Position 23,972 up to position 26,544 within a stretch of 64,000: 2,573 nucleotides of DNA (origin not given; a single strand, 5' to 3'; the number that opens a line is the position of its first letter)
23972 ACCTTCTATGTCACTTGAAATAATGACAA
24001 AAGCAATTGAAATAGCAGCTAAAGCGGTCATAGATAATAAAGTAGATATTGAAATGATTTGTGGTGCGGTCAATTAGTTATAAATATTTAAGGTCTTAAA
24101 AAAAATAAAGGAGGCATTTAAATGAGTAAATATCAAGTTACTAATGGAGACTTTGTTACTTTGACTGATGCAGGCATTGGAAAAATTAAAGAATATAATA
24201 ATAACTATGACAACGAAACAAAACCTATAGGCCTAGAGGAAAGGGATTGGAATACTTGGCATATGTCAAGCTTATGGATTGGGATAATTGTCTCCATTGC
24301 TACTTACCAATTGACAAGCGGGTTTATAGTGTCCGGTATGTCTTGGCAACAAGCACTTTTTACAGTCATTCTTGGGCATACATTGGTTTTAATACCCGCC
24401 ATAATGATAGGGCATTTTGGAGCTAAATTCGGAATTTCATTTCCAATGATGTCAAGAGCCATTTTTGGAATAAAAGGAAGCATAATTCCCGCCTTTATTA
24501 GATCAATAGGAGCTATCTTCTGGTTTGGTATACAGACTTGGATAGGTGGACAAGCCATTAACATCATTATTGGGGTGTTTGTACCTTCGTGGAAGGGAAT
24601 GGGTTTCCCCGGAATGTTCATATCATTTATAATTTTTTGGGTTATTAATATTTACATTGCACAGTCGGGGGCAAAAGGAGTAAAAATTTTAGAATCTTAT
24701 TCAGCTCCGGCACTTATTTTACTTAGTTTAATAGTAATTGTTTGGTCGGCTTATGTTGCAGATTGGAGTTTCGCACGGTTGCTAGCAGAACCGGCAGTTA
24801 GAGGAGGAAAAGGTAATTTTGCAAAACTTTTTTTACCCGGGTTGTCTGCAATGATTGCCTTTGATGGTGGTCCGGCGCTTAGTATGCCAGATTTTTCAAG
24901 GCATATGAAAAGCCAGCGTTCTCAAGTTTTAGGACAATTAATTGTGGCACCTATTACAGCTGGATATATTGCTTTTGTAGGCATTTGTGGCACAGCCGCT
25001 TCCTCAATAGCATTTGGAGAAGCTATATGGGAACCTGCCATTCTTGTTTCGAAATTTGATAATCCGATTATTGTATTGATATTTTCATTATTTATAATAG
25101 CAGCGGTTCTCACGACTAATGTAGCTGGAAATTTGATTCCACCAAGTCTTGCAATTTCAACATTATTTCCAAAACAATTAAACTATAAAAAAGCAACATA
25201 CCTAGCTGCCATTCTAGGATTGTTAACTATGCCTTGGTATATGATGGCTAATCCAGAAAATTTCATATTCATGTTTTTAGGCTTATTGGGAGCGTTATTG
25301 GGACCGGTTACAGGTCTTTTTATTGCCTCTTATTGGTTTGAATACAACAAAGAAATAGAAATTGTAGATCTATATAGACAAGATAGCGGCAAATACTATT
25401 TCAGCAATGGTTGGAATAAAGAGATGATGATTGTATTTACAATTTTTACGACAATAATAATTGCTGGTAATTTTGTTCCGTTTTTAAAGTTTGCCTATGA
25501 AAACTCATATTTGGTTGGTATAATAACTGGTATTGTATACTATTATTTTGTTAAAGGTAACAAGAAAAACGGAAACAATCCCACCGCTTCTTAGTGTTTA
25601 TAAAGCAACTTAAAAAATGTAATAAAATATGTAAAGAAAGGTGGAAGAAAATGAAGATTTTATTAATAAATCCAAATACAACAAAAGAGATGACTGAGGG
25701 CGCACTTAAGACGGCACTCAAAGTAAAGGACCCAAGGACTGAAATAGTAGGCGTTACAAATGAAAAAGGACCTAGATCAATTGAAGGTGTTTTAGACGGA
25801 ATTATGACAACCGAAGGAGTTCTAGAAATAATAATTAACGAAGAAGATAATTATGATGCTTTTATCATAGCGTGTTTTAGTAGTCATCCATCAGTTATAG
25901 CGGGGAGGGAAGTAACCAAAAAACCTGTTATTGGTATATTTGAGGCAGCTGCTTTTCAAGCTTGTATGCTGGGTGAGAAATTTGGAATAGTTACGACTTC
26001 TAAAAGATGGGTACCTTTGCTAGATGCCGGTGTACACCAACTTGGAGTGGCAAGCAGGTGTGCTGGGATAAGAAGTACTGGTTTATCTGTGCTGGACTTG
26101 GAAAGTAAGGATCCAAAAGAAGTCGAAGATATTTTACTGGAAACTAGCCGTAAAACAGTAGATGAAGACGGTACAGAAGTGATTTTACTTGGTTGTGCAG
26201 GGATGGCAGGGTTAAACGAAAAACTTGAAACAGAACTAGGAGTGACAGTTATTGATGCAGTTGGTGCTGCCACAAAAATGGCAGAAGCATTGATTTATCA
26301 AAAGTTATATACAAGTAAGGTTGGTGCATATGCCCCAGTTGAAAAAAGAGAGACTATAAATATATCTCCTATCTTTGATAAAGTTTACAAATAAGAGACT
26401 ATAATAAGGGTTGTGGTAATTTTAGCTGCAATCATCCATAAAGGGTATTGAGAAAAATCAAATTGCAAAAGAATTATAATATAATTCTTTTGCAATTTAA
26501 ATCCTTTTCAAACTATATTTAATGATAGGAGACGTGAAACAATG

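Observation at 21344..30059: Cyclic-ureide (hydantoin/dihydropyrimidine/allantoin-type) cluster with a stand-alone PyrB-like carbamoyltransferase and no N-carbamoylase: candidate phosphorolytic, carbamoyl-phosphate-yielding pathway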

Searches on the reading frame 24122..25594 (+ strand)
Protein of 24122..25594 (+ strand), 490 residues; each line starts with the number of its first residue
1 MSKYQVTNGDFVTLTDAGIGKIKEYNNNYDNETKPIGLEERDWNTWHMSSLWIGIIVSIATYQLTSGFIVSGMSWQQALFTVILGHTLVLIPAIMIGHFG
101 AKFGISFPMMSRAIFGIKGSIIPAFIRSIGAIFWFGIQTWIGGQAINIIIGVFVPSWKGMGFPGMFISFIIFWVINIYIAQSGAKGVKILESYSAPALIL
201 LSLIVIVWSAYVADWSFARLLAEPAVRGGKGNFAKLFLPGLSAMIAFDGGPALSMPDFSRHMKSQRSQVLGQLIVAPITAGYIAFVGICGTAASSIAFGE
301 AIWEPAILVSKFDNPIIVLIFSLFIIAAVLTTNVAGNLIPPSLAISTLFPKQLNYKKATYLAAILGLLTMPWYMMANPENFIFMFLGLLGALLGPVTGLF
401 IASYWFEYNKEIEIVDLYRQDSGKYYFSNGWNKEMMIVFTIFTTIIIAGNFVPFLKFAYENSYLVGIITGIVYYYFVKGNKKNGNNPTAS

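Call 3: search_protein_families(library=pfam, proteins=[window:24122-25594:+])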
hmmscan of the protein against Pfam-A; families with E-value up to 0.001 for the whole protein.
window:24122-25594:+ (490 aa): 1 family
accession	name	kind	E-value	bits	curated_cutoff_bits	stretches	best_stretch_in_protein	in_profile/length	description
PF02133.21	Transp_cyt_pur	-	1.3e-90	304.8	23.5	1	35-466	1-440/440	Permease for cytosine/purines, uracil, thiamine, allantoin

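Call 4: search_protein_families(library=ncbifam, proteins=[window:24122-25594:+])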
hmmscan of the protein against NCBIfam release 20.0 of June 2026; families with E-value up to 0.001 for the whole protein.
window:24122-25594:+ (490 aa): 5 families
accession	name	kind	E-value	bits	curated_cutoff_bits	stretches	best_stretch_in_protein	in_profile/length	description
TIGR00800.1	ncs1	subfamily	4.2e-91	305.9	353.1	1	33-442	4-426/447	NCS1 family nucleobase:cation symporter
NF008476.1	PRK11375.1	equivalog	1.6e-79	267.9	620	1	27-477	6-465/467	allantoin permease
NF047713.1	AllantTportGProt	equivalog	2.3e-71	241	800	1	24-477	7-468/471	allantoin transporter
NF008241.0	PRK11017.1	equivalog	3.8e-10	39.1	326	1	46-410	21-349/416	cytosine permease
TIGR02358.1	thia_cytX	hypoth_equivalog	8.2e-08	31.8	309.85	1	47-473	2-382/386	putative hydroxymethylpyrimidine transporter CytX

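Call 67: search_solved_structures(query=window:24122-25594:+, max_evalue=1e-10, show_alignments=1)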
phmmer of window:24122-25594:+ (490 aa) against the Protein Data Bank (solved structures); distinct sequences matched with E-value up to 1e-10: 2.
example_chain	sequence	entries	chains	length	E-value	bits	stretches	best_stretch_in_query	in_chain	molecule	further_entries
4d1a_A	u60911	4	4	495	3.6e-32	115.1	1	32-445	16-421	HYDANTOIN TRANSPORT PROTEIN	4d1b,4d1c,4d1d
2jln_A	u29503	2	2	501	3.8e-32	115.1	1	32-445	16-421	MHP1 | Hydantoin permease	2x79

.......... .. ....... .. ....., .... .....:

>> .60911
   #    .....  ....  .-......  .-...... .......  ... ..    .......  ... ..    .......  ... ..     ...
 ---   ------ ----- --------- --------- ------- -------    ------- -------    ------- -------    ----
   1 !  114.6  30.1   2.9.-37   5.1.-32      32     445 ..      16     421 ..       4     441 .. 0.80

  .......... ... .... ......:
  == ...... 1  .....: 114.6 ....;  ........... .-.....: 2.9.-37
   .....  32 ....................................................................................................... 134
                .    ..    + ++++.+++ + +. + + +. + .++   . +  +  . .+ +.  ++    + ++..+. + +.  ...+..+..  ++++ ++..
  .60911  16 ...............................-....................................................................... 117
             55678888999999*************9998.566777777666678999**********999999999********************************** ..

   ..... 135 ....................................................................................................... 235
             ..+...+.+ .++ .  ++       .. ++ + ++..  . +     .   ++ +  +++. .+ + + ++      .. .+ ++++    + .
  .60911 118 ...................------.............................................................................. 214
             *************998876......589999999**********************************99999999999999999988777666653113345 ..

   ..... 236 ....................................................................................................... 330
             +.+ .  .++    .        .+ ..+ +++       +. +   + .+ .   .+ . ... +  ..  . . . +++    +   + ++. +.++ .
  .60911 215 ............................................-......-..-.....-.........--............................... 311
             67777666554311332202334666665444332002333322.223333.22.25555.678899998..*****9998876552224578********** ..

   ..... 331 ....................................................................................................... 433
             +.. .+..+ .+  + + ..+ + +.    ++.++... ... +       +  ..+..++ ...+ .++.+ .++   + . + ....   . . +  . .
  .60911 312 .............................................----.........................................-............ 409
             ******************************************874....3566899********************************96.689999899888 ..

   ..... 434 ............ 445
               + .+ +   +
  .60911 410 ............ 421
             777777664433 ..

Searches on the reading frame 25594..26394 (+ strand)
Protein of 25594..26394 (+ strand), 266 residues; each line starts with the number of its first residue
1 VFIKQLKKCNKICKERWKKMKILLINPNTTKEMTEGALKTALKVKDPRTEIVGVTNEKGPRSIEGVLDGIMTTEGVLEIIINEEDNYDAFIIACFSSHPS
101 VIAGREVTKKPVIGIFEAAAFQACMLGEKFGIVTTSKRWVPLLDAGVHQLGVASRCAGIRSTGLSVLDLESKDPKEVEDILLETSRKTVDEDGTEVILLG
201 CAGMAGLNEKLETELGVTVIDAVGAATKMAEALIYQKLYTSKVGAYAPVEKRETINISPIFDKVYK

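Call 3: search_protein_families(library=pfam, proteins=[window:25594-26394:+])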
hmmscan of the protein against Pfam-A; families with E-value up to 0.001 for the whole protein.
window:25594-26394:+ (266 aa): 1 family
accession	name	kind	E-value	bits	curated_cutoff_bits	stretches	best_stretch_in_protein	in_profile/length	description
PF01177.27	Asp_Glu_race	-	1.7e-58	198.3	31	1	22-230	1-211/211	Asp/Glu/Hydantoin racemase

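Call 4: search_protein_families(library=ncbifam, proteins=[window:25594-26394:+])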
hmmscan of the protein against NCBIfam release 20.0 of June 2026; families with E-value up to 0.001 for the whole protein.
window:25594-26394:+ (266 aa): 1 family
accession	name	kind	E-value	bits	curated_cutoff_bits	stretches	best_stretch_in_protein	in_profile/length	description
TIGR00067.1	glut_race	equivalog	0.00061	19.3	146.65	0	80-222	55-203/251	glutamate racemase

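Call 68: search_solved_structures(query=window:25594-26394:+, max_evalue=0.00001, show_alignments=1)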
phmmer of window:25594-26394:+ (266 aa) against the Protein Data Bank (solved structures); distinct sequences matched with E-value up to 0.00001: 5.
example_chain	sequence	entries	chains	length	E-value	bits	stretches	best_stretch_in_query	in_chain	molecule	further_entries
5lfd_A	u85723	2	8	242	1.3e-42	149.1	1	20-253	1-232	Allantoin racemase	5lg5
3qvj_A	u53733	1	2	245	1.7e-40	142.1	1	20-252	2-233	Putative hydantoin racemase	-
3qvk_A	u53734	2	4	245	1.1e-37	132.9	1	20-252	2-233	Putative hydantoin racemase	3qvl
9qbx_A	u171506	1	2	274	2.5e-10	43.3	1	18-230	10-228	Epimerase opaE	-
2eq5_A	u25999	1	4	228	2.6e-08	36.7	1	83-230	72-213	228aa long hypothetical hydantoin racemase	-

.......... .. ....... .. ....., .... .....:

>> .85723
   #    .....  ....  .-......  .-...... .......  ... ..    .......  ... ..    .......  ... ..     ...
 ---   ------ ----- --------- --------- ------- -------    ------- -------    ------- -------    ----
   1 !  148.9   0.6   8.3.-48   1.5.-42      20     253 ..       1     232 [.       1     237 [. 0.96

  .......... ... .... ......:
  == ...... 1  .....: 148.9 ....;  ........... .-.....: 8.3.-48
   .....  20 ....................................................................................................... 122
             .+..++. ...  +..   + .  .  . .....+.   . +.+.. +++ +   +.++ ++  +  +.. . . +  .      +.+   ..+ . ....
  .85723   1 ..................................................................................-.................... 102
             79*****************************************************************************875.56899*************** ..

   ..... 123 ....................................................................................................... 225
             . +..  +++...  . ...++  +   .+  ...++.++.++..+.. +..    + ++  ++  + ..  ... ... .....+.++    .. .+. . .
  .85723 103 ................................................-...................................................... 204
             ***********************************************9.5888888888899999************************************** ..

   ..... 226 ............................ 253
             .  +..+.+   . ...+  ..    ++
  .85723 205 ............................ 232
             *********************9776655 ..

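Call 73: search_solved_structures(query=window:25651-26394:+, max_evalue=1e-20, show_alignments=3)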
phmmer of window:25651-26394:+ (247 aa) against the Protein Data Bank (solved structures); distinct sequences matched with E-value up to 1e-20: 3.
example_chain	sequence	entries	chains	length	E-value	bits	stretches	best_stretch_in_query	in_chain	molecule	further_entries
5lfd_A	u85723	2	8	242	1e-42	149.3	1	1-234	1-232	Allantoin racemase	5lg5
3qvj_A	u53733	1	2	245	1.9e-40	141.9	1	2-233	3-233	Putative hydantoin racemase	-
3qvk_A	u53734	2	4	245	1.2e-37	132.7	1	2-233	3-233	Putative hydantoin racemase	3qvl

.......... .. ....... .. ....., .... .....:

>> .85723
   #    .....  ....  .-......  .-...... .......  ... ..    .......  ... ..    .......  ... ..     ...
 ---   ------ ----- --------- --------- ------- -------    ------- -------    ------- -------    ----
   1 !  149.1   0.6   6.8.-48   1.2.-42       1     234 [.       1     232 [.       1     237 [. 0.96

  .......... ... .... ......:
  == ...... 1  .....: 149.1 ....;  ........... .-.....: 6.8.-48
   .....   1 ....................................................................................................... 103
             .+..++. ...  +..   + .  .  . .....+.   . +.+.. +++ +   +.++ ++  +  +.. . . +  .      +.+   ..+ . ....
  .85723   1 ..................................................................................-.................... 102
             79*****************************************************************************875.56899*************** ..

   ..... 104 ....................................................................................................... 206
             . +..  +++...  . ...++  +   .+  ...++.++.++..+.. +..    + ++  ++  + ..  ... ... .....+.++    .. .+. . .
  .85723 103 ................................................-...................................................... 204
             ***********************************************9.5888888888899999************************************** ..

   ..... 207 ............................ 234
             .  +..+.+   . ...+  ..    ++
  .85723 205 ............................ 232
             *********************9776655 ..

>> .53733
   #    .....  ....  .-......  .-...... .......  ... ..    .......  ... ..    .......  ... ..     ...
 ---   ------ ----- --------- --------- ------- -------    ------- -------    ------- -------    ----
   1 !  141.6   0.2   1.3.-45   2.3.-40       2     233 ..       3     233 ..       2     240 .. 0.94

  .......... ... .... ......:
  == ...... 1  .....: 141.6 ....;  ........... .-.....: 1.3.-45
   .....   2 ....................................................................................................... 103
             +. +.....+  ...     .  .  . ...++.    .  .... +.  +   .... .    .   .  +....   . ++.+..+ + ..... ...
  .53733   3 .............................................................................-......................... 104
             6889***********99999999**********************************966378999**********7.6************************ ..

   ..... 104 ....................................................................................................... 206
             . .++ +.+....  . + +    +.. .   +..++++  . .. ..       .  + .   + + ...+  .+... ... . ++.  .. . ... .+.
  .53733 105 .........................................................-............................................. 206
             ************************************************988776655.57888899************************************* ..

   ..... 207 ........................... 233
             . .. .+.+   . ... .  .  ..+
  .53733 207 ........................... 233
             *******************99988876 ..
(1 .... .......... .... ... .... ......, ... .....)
